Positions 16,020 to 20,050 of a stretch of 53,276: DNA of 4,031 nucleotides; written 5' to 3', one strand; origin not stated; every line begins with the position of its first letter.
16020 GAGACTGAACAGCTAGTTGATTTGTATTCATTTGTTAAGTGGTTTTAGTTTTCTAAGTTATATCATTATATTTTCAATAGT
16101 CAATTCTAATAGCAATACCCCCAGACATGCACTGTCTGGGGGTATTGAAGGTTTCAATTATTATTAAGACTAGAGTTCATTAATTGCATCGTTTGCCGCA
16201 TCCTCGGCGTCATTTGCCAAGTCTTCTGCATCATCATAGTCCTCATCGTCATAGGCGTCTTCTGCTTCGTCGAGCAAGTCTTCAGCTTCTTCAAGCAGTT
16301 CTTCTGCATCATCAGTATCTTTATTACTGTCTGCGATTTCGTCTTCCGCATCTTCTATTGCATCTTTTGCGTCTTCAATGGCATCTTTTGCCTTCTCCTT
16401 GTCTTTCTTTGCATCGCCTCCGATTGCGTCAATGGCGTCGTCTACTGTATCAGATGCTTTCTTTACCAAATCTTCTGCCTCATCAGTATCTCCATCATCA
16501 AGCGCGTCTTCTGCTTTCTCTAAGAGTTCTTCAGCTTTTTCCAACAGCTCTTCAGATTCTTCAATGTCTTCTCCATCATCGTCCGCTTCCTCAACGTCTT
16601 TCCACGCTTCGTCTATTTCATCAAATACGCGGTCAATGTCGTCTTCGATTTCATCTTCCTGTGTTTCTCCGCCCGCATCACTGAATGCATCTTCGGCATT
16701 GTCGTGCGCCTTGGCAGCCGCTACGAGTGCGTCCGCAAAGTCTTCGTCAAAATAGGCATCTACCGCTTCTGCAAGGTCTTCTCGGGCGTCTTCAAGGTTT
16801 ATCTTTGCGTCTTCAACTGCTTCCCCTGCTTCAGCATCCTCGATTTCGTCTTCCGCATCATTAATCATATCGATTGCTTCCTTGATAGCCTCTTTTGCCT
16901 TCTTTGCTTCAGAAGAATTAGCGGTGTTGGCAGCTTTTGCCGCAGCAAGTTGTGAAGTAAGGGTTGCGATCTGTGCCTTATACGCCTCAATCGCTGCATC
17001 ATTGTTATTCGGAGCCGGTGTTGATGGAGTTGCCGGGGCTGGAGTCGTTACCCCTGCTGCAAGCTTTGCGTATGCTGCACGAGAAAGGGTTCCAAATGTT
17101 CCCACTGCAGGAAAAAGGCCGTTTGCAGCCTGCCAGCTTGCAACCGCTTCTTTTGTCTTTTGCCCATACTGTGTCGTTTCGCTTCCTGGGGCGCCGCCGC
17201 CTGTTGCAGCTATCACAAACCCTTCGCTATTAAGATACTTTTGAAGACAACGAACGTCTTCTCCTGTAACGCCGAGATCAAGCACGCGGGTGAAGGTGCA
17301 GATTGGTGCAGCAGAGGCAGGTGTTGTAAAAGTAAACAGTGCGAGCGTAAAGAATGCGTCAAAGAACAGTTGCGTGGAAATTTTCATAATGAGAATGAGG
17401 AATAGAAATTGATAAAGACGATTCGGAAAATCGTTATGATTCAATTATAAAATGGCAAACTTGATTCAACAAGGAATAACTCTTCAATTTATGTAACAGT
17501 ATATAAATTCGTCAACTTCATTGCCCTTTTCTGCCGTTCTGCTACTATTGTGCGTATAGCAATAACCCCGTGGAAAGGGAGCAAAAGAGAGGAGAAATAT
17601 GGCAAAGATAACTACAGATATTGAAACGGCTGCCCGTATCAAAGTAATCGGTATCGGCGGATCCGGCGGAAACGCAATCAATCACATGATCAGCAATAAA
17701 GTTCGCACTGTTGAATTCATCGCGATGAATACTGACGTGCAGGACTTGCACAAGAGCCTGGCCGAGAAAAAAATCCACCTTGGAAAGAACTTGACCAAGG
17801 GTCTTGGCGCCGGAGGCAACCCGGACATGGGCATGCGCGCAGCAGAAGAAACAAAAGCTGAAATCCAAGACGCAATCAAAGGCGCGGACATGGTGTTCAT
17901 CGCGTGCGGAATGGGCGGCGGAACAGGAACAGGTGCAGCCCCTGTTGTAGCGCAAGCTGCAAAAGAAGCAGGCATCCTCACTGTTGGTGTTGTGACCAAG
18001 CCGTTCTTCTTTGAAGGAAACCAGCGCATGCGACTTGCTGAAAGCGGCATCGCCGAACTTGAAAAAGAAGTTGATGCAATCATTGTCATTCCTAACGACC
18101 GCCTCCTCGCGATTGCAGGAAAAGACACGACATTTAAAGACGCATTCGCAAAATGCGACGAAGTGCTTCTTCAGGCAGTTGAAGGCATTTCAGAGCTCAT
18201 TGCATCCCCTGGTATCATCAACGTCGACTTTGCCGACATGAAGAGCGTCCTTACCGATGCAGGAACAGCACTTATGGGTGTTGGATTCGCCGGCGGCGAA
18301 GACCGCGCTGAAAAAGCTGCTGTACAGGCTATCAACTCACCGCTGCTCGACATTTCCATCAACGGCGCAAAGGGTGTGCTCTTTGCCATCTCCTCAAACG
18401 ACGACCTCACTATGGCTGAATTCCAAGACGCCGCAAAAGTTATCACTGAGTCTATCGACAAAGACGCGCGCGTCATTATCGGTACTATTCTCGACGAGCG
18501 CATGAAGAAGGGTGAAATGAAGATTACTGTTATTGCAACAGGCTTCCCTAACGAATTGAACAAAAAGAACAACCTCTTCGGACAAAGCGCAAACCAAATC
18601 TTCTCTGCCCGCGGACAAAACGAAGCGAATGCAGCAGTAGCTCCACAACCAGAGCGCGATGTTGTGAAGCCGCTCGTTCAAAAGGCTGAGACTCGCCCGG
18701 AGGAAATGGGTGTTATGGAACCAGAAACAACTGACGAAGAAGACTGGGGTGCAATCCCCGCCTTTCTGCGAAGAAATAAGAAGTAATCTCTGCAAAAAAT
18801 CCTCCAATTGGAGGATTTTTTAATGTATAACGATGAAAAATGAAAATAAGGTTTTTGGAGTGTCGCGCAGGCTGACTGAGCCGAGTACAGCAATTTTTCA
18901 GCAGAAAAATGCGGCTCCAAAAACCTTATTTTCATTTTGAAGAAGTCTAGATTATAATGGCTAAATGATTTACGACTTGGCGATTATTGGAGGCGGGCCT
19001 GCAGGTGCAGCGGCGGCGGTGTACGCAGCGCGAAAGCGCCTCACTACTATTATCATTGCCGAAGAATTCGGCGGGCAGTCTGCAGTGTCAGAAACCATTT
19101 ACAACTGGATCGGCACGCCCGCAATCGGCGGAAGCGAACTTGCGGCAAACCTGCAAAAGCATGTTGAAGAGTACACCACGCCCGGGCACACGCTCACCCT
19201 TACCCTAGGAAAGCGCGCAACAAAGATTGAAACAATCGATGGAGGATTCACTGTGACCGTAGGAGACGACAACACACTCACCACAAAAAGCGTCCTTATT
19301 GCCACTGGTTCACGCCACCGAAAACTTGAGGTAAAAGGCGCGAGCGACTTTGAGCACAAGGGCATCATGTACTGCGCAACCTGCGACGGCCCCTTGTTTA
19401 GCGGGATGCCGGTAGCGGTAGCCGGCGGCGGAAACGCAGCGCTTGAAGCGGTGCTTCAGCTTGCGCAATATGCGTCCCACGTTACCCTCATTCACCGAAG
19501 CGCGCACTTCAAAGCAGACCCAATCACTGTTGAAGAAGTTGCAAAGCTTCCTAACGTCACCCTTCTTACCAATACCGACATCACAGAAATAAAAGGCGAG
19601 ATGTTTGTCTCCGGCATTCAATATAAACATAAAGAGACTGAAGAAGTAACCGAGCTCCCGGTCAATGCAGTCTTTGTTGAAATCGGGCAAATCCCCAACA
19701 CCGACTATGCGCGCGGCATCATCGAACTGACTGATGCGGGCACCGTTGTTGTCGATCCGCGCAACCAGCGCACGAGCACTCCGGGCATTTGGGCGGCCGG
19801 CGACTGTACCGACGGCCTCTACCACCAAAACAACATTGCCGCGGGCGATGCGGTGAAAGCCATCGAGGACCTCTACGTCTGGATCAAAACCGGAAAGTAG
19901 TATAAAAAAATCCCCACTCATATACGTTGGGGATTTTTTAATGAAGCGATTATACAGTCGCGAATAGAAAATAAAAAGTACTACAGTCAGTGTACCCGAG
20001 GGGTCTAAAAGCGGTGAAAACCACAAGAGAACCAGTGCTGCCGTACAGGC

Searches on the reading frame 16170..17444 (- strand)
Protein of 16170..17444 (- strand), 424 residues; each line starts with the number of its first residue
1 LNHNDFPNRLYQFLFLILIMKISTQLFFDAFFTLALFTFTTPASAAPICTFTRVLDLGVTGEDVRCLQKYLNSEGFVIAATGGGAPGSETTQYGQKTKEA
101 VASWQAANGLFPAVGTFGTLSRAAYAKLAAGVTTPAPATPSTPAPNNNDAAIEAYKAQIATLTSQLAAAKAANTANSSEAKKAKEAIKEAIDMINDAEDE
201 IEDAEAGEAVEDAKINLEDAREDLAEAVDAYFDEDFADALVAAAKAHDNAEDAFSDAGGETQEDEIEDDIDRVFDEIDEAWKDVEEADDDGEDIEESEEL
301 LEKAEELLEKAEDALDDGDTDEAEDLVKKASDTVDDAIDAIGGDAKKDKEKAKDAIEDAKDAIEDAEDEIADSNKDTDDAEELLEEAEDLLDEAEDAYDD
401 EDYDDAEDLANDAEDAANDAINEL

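Call 17: search_protein_families(library=pfam, proteins=[window:16170-17444:-], max_evalue=0.001)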
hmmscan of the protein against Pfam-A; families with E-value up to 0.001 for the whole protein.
window:16170-17444:- (424 aa): 3 families
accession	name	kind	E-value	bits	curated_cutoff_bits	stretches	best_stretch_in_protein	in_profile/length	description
PF01471.23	PG_binding_1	-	2.7e-10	40.7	23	1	60-110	1-43/57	Putative peptidoglycan binding domain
PF14346.11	DUF4398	-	5.3e-05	24.1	27.9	1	276-334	2-59/78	Domain of unknown function (DUF4398)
PF14282.11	FlxA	-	0.00043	20.8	26.3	1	141-195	8-62/101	FlxA-like protein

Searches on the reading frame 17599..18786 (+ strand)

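Call 17: search_protein_families(library=pfam, proteins=[window:17599-18786:+], max_evalue=0.001)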
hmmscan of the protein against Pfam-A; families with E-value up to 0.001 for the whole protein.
window:17599-18786:+ (395 aa): 2 families
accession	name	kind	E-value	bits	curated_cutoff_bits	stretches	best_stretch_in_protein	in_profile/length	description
PF00091.31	Tubulin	-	4.5e-50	171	33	1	13-173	1-189/190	Tubulin/FtsZ family, GTPase domain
PF12327.13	FtsZ_C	-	2.6e-31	108.2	27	1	222-316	1-94/95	FtsZ family, C-terminal domain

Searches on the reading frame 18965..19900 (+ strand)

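Call 17: search_protein_families(library=pfam, proteins=[window:18965-19900:+], max_evalue=0.001)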
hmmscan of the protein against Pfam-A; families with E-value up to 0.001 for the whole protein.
window:18965-19900:+ (311 aa): 10 families
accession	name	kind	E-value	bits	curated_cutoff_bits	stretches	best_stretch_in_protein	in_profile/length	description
PF07992.20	Pyr_redox_2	-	2.9e-46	158.7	26.1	1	3-290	1-285/291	Pyridine nucleotide-disulphide oxidoreductase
PF13738.12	Pyr_redox_3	-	1.6e-22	80.6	30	1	76-279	95-305/305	Pyridine nucleotide-disulphide oxidoreductase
PF00070.33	Pyr_redox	-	2.2e-11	44.5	22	1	150-213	2-70/82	Pyridine nucleotide-disulphide oxidoreductase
PF00890.30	FAD_binding_2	-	8.9e-09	35.5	20.4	1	4-54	1-53/414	FAD binding domain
PF01134.28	GIDA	-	6.8e-06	25.8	22.1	0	4-59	1-48/391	Glucose inhibited division protein A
PF12831.13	FAD_oxidored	-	1.1e-05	25.3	27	1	4-39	1-38/416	FAD dependent oxidoreductase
PF03486.20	HI0933_like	-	2e-05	24.6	50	0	4-32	2-30/244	HI0933-like protein Rossmann domain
PF13454.12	NAD_binding_9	-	0.00027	21.4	21.8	0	68-116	108-154/155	FAD-NAD(P)-binding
PF01266.30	DAO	-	0.00033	20.7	27.9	1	4-42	1-42/353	FAD dependent oxidoreductase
PF13241.12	NAD_binding_7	-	0.00041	21.3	22.1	0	146-187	6-48/104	Putative NAD(P)-binding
